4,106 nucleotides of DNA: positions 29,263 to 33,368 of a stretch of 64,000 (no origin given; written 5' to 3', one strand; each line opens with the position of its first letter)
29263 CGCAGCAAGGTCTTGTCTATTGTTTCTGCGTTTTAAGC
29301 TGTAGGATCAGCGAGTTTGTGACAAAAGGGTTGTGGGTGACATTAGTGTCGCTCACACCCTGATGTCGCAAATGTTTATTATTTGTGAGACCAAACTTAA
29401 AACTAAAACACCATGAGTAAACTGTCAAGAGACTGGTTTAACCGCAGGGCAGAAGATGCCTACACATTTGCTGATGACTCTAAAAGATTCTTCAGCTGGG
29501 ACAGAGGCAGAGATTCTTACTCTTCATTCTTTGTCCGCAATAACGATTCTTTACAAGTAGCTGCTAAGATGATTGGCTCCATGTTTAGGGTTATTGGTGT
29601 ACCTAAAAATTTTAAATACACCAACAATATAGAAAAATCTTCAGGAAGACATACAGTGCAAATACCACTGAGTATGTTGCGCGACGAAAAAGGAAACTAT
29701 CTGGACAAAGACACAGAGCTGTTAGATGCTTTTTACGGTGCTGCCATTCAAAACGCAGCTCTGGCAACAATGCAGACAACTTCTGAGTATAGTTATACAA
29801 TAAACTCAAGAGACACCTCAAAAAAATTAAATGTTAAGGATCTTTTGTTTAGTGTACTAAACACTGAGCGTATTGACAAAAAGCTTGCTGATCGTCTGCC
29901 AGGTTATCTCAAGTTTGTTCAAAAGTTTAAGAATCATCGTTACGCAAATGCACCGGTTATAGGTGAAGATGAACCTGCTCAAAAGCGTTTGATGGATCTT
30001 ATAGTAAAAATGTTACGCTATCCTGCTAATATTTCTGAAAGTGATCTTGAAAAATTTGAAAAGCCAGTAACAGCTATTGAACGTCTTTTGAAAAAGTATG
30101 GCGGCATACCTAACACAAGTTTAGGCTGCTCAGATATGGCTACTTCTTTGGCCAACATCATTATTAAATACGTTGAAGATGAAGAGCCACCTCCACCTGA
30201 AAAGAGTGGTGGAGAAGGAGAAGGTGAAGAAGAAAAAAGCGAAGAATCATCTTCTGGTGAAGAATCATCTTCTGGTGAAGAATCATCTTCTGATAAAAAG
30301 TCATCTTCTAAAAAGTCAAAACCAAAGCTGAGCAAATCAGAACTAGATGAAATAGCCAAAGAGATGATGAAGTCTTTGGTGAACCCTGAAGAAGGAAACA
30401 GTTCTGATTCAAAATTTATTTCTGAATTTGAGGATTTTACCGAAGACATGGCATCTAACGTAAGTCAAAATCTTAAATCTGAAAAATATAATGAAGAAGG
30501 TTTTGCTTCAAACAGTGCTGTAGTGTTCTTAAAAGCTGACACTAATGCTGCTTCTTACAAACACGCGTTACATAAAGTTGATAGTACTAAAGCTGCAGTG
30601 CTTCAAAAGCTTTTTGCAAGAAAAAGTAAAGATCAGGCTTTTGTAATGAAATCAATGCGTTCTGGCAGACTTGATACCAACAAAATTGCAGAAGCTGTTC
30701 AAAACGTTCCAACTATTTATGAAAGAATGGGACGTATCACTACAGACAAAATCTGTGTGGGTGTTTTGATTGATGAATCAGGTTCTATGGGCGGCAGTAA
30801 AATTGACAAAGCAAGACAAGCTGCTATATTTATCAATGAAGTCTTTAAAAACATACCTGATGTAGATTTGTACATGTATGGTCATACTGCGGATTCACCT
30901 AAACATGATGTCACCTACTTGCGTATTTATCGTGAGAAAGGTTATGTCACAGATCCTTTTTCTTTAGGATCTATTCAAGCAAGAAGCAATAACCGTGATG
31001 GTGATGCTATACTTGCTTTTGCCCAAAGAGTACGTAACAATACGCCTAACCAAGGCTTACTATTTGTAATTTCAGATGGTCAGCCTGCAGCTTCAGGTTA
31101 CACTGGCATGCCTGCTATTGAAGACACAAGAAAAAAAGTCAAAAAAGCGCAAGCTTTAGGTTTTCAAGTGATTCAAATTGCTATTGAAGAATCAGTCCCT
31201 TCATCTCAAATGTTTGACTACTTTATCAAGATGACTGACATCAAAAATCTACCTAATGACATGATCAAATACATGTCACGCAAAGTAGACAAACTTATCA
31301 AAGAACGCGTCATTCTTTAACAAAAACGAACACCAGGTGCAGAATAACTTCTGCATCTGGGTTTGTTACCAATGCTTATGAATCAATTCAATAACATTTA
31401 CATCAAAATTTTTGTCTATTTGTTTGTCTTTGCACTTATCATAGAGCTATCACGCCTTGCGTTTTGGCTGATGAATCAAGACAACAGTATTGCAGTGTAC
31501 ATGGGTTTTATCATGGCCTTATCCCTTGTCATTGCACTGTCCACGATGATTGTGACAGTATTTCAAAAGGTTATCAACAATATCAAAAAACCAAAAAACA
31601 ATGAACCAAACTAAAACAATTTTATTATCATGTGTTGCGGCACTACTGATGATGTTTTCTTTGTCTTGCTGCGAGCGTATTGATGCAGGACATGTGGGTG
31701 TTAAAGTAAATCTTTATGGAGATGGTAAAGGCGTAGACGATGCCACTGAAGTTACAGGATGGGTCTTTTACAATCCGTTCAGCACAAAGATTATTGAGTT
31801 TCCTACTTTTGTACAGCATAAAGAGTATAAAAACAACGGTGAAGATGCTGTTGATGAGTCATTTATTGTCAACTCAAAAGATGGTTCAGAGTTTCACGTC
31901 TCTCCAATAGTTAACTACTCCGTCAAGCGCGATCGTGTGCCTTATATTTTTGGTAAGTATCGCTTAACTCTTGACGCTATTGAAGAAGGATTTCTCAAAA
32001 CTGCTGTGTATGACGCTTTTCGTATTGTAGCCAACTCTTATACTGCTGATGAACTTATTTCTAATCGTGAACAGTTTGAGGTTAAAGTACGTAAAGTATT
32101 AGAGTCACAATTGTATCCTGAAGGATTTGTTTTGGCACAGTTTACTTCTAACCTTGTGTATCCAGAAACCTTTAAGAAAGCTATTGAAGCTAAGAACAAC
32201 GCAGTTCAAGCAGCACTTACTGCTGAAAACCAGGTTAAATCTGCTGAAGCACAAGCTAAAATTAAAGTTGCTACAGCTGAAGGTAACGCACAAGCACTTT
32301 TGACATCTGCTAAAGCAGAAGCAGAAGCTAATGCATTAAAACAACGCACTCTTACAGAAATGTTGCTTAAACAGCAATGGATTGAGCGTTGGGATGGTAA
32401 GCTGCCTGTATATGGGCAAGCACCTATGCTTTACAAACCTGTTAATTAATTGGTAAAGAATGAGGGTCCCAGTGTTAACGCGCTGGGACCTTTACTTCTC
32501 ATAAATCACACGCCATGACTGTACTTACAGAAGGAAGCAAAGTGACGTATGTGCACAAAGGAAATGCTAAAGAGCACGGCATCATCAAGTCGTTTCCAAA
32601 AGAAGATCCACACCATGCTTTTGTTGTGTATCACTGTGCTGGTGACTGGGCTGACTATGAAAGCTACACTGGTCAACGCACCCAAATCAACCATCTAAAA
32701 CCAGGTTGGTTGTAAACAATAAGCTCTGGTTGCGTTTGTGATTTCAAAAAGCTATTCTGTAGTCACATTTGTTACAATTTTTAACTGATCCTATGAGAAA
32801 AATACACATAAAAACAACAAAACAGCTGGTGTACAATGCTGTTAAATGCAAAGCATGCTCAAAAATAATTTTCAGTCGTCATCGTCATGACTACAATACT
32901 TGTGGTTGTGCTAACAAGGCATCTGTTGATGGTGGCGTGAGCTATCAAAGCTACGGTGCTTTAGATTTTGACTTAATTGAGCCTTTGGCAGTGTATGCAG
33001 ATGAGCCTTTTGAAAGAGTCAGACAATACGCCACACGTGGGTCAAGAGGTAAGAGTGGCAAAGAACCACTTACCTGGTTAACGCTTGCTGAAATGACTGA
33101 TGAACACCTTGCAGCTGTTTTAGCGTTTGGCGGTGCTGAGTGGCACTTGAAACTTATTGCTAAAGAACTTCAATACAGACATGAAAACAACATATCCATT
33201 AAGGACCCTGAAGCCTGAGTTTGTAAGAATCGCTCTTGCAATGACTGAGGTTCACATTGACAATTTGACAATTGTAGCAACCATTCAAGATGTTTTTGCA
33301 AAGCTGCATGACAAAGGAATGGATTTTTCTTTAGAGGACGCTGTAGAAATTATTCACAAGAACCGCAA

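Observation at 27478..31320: Phage-encoded MoxR-family AAA+ ATPase plus vWA/MIDAS protein pair (CobS/CobT-like) with unusual additions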

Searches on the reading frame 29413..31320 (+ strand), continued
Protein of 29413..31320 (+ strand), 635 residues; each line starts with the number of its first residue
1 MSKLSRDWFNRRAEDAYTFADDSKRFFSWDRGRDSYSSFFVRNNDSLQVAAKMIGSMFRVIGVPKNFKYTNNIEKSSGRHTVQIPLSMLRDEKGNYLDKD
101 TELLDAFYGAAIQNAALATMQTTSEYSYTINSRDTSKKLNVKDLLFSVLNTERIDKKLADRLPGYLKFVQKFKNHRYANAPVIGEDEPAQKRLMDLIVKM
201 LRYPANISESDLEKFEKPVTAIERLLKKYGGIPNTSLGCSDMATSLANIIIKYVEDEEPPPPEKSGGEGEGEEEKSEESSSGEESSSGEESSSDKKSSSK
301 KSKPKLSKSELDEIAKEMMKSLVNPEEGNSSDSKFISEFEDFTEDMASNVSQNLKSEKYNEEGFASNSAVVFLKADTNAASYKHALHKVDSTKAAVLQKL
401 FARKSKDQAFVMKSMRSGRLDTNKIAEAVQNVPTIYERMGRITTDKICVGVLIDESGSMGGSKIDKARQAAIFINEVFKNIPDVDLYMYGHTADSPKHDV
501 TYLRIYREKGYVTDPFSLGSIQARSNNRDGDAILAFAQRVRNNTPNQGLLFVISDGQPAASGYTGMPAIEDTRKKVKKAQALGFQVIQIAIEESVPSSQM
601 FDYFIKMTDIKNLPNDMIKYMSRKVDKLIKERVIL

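Call 56: fold_search(model_id=the predicted structure, library=pdb)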
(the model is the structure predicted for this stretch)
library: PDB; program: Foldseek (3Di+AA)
matches with E <= 10: 1144; with E <= 0.001: 36
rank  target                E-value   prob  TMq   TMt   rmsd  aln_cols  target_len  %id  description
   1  9qh6_G                5.1e-08  1.00  0.29  0.60   7.6       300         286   15  NorQ in complex with NorD VWA domain from Paracoccus denitrificans (released 2026-03-25)
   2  9qhd_G                5.4e-08  1.00  0.28  0.62   6.2       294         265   17  NorQD complex state 1 from Jhaorihella thermophila (released 2026-03-25)
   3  9qhe_G                4.2e-07  1.00  0.23  0.57   3.2       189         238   17  NorQD complex state 2 from Jhaorihella thermophila (released 2026-03-25)
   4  8ql1_C                6.3e-07  1.00  0.24  0.59  11.5       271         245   12  Crystal structure of the human MDN1-MIDAS/NLE1-UBL complex (released 2025-04-09)
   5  9qh8_G                1.0e-06  1.00  0.25  0.57   5.7       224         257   17  reduced NorQ-NorD VWA domain complex from Paracoccus denitrificans (released 2026-03-25)
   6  8ql1_G                1.5e-06  1.00  0.23  0.58  11.3       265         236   13  Crystal structure of the human MDN1-MIDAS/NLE1-UBL complex (released 2025-04-09)
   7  8ql1_A                2.3e-06  1.00  0.23  0.57   5.2       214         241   13  Crystal structure of the human MDN1-MIDAS/NLE1-UBL complex (released 2025-04-09)
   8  6qt8                  5.2e-06  1.00  0.24  0.48   7.5       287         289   12  Crystal structure of Rea1-MIDAS domain from Chaetomium thermophilum (released 2019-08-07)
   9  9qhg_G                5.4e-06  1.00  0.25  0.62   6.0       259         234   17  NorQD complex state 4 from Jhaorihella thermophila (released 2026-03-25)
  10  6qtb_D                7.7e-06  1.00  0.23  0.53  10.8       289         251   11  Crystal structure of Rea1-MIDAS/Ytm1-UBL complex from Chaetomium thermophilum (released 2019-08-07)
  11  6qtb_A                8.5e-06  1.00  0.23  0.52  11.1       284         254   12  Crystal structure of Rea1-MIDAS/Ytm1-UBL complex from Chaetomium thermophilum (released 2019-08-07)
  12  9c4f_I                9.4e-06  1.00  0.22  0.67   3.6       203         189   17  Infectious B19V capsid (released 2024-10-16)
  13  6fpz_A                6.6e-05  1.00  0.22  0.23   4.3       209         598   12  Inter-alpha-inhibitor heavy chain 1, D298A (released 2019-02-27)
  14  6fpy_B                7.7e-05  1.00  0.22  0.23   4.4       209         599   13  Inter-alpha-inhibitor heavy chain 1, wild type (released 2019-02-27)
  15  8ft8                  8.1e-05  1.00  0.23  0.54   6.6       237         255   13  The von Willebrand factor A domain of human capillary morphogenesis gene II, flexibly fused to the 1TEL crystallization  (released 2023-03-01)
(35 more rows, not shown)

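Call 85: find_related_loci(query=A2, collection=genome_contigs, flank=6000)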
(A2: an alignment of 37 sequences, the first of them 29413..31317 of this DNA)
Query A2 (635 aa) in genome_contigs; peptide patterns used: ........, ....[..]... (x = any residue, [..] = any of these).
120 stretches matched a pattern; 4 encode a relative of the query (tblastn E <= 1e-3); 4 distinct loci.
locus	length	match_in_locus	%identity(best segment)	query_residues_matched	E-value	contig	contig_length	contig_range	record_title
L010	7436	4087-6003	29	7-628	1e-62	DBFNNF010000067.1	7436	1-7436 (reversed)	MAG TPA_asm: Lactobacillus johnsonii isolate MAG1170 contig67, whole genome shotgun sequence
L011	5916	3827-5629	28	1-627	5e-60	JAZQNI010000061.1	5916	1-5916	MAG: Candidatus Cryptobacteroides sp. isolate T1900045246_TH20190016.MAGScoT_cleanbin_000052 SGB_5638_k141_149182, whole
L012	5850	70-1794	29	60-621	4e-58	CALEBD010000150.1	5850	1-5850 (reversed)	MAG TPA_asm: uncultured Clostridium sp. isolate ERR912056_bin.49_CONCOCT_v1.1_MAG genome assembly, contig: ERZ827043.672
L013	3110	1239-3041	27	1-627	2e-54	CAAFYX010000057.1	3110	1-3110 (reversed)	MAG TPA_asm: Rikenellaceae bacterium, isolate HGM05657, WGS project CAAFYX010000000 data, contig: SRS475941_35_k119_1719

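Call 87: search_solved_structures(query=A2, max_evalue=1)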
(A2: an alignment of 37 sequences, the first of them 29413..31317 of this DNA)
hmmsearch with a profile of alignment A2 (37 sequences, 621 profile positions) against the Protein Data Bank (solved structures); distinct sequences matched with E-value up to 1: 6.
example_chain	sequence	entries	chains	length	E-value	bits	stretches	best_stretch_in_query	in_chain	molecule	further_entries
9uka_G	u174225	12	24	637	1.1e-07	34.1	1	259-478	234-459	Cobaltochelatase subunit CobT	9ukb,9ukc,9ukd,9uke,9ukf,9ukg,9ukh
9qhd_G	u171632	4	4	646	1.7e-05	26.8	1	512-580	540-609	Nitric oxide reductase NorD protein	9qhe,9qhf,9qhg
9c4f_I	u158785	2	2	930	0.0022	19.8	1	434-564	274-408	Inter-alpha-trypsin inhibitor heavy chain H4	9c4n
9qh6_G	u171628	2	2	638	0.0064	18.3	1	512-580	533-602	von Willebrand factor, type A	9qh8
21vt_A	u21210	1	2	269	0.011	17.5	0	511-545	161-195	Cobaltochelatase subunit CobT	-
7apk_A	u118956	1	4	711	0.23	13.1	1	236-339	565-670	THO complex subunit 1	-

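Call 88: search_solved_structures(query=A2, max_evalue=0.0001, show_alignments=2)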
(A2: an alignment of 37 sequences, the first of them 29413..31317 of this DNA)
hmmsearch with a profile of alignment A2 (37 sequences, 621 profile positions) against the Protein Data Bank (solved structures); distinct sequences matched with E-value up to 0.0001: 2.
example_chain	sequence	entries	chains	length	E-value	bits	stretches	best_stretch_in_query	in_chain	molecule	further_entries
9uka_G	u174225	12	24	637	1.1e-07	34.1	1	259-478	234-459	Cobaltochelatase subunit CobT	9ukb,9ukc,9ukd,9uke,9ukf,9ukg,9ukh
9qhd_G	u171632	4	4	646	1.7e-05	26.8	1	512-580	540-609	Nitric oxide reductase NorD protein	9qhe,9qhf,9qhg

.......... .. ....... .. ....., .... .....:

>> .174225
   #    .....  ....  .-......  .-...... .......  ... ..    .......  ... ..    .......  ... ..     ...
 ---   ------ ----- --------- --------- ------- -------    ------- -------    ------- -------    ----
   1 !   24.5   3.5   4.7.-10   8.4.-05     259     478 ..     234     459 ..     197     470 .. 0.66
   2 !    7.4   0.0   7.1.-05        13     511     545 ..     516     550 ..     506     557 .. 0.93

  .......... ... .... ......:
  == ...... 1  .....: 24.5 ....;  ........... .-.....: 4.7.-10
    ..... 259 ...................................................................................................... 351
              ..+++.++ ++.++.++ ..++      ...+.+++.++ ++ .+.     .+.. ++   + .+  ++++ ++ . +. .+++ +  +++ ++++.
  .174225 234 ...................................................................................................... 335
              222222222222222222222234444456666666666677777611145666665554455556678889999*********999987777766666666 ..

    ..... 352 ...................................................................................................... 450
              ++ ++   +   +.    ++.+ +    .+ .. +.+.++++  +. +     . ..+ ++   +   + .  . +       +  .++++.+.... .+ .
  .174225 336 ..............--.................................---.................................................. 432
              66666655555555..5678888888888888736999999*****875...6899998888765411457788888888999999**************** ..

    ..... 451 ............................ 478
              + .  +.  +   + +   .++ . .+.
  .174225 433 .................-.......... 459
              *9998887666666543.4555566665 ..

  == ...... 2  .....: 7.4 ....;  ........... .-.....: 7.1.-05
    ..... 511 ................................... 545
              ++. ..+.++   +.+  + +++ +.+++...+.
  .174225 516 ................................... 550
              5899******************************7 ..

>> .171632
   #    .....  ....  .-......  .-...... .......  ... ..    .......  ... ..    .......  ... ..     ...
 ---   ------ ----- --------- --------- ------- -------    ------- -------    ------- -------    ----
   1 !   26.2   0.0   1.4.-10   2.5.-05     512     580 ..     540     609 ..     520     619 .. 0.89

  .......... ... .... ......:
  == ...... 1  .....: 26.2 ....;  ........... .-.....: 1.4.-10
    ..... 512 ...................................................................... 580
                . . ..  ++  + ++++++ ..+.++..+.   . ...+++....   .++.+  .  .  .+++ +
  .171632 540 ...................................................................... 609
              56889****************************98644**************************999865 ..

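Call 98: search_protein_families(library=padloc, proteins=[window:29413-31320:+], max_evalue=0.001)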
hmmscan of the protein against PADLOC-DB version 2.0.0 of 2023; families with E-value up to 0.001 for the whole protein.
window:29413-31320:+ (635 aa): 0 families

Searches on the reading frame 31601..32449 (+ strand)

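Call 12: search_protein_families(library=pfam, proteins=[window:31601-32449:+], max_evalue=0.01)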
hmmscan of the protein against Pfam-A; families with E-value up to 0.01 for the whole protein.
window:31601-32449:+ (282 aa): 1 family
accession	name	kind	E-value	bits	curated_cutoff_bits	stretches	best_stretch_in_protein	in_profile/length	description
PF01145.31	Band_7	-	3.7e-19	69.9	23.6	1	26-219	2-176/176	SPFH domain / Band 7 family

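Call 82: search_protein_families(library=phrogs, proteins=[window:31601-32446:+], max_evalue=0.001)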
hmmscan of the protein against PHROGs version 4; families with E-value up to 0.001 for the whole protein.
window:31601-32446:+ (282 aa): 2 families
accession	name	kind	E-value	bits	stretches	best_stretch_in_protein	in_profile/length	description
phrog_200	-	other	7.7e-64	217.1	1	10-272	86-346/379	lipoprotein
phrog_21428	-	unknown function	4.7e-08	33.9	1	5-49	3-46/63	-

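Call 98: search_protein_families(library=padloc, proteins=[window:31601-32449:+], max_evalue=0.001)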
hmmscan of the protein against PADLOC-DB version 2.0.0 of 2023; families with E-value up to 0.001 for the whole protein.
window:31601-32449:+ (282 aa): 0 families

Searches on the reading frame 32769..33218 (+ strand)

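Call 12: search_protein_families(library=pfam, proteins=[window:32769-33218:+], max_evalue=0.01)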
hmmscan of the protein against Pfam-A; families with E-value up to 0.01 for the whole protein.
window:32769-33218:+ (149 aa): 1 family
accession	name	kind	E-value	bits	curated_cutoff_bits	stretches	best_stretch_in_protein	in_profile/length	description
PF24749.2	DUF7695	-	6.3e-13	48.7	25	1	20-73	2-54/58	Domain of unknown function (DUF7695)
